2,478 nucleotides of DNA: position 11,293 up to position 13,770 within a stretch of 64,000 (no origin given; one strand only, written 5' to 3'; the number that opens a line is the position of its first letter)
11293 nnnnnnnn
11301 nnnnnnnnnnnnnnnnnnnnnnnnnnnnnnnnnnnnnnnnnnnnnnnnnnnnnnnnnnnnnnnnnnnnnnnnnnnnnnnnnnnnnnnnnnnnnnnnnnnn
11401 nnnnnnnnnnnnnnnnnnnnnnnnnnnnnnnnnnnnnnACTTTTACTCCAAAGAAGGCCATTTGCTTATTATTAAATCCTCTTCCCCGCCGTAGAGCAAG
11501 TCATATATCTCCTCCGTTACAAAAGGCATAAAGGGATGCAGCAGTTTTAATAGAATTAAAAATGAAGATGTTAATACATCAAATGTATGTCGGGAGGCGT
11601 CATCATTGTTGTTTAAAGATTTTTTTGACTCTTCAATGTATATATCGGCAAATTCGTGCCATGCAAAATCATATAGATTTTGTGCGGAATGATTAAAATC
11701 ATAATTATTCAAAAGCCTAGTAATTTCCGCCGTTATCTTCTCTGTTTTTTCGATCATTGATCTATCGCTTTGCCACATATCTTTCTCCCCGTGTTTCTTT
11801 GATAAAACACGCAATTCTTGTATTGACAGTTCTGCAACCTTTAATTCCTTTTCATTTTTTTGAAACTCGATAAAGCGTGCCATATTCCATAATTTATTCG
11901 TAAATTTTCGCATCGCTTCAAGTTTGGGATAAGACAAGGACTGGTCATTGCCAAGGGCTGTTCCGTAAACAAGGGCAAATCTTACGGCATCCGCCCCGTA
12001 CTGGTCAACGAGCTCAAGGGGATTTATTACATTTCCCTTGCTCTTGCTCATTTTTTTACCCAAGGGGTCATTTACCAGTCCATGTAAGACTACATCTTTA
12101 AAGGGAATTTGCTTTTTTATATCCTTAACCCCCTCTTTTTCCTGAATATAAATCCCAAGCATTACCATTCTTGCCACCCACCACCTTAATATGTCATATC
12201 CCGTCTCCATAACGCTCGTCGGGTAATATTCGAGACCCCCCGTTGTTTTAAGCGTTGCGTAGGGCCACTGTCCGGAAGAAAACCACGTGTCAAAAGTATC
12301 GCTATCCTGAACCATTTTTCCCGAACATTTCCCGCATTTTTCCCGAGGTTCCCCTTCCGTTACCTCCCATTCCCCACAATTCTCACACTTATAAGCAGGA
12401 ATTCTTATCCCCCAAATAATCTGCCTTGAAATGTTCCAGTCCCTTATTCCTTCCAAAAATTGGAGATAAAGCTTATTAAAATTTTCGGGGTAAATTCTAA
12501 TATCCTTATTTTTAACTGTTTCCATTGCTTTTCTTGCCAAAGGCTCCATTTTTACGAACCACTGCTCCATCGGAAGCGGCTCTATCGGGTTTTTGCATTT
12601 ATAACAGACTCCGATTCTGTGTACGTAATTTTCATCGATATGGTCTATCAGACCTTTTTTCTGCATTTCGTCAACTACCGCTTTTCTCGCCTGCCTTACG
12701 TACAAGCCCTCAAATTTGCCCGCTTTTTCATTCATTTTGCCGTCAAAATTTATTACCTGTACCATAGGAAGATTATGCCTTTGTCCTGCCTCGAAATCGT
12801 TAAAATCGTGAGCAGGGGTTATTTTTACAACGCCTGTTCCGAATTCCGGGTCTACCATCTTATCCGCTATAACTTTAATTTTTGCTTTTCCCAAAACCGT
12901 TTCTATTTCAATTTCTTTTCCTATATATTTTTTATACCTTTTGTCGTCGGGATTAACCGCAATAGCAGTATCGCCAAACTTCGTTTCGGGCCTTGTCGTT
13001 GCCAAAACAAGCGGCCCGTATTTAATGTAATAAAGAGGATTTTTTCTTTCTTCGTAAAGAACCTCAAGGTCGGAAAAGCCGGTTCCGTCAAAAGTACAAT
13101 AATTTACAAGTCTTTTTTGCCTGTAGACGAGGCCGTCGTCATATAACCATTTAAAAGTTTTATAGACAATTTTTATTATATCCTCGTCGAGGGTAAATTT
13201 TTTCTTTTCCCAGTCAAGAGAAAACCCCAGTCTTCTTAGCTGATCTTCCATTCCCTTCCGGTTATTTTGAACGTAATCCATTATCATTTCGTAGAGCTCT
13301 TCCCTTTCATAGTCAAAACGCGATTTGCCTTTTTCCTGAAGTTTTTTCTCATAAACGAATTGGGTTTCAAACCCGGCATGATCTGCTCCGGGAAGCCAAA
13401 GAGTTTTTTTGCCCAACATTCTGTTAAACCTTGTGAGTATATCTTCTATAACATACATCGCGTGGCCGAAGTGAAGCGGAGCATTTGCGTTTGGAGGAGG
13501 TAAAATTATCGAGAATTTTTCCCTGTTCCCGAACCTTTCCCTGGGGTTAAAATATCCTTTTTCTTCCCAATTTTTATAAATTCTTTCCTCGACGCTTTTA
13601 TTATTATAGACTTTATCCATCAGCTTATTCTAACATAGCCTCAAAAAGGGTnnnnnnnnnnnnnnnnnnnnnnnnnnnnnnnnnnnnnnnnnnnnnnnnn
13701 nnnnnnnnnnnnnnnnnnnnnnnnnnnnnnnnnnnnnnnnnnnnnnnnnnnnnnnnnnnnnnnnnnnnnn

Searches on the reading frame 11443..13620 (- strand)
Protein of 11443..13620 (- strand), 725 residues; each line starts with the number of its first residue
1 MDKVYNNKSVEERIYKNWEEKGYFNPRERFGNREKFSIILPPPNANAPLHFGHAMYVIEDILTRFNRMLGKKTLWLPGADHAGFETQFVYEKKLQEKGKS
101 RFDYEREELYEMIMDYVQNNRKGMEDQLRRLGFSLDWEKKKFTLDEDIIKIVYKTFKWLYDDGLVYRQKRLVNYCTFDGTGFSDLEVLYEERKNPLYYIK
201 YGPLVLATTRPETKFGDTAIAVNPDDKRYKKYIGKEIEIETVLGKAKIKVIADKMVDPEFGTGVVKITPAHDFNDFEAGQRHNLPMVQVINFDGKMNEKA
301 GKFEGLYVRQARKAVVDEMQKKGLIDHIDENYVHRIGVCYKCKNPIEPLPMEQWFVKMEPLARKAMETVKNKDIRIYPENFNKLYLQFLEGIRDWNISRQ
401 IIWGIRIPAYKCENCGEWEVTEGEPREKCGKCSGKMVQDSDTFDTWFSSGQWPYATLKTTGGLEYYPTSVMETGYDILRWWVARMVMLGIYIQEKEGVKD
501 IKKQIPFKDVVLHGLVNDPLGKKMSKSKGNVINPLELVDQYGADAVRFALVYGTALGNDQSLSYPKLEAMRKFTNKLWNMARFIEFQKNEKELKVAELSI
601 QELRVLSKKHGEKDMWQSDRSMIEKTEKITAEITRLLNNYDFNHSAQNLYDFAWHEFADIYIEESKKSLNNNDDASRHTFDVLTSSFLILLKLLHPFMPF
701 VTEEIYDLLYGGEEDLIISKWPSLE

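Call 103: search_protein_families(library=pfam, proteins=[window:11443-13620:-], max_evalue=0.001)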
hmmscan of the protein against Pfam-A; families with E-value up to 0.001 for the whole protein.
window:11443-13620:- (725 aa): 4 families
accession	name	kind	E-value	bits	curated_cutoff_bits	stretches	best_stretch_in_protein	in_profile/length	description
PF00133.28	tRNA-synt_1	-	2.8e-111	372.7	22.7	1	14-562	2-413/414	tRNA synthetases class I (I, L, M and V)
PF08264.19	Anticodon_1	-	3e-27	95.8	25.1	1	619-723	1-106/148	Anticodon-binding domain of tRNA ligase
PF09334.17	tRNA-synt_1g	-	1.2e-22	80.7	20.1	3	43-185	8-133/391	tRNA synthetases class I (M)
PF13603.12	tRNA-synt_1_2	-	1.3e-06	28.4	25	1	243-298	93-147/185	Leucyl-tRNA synthetase, editing domain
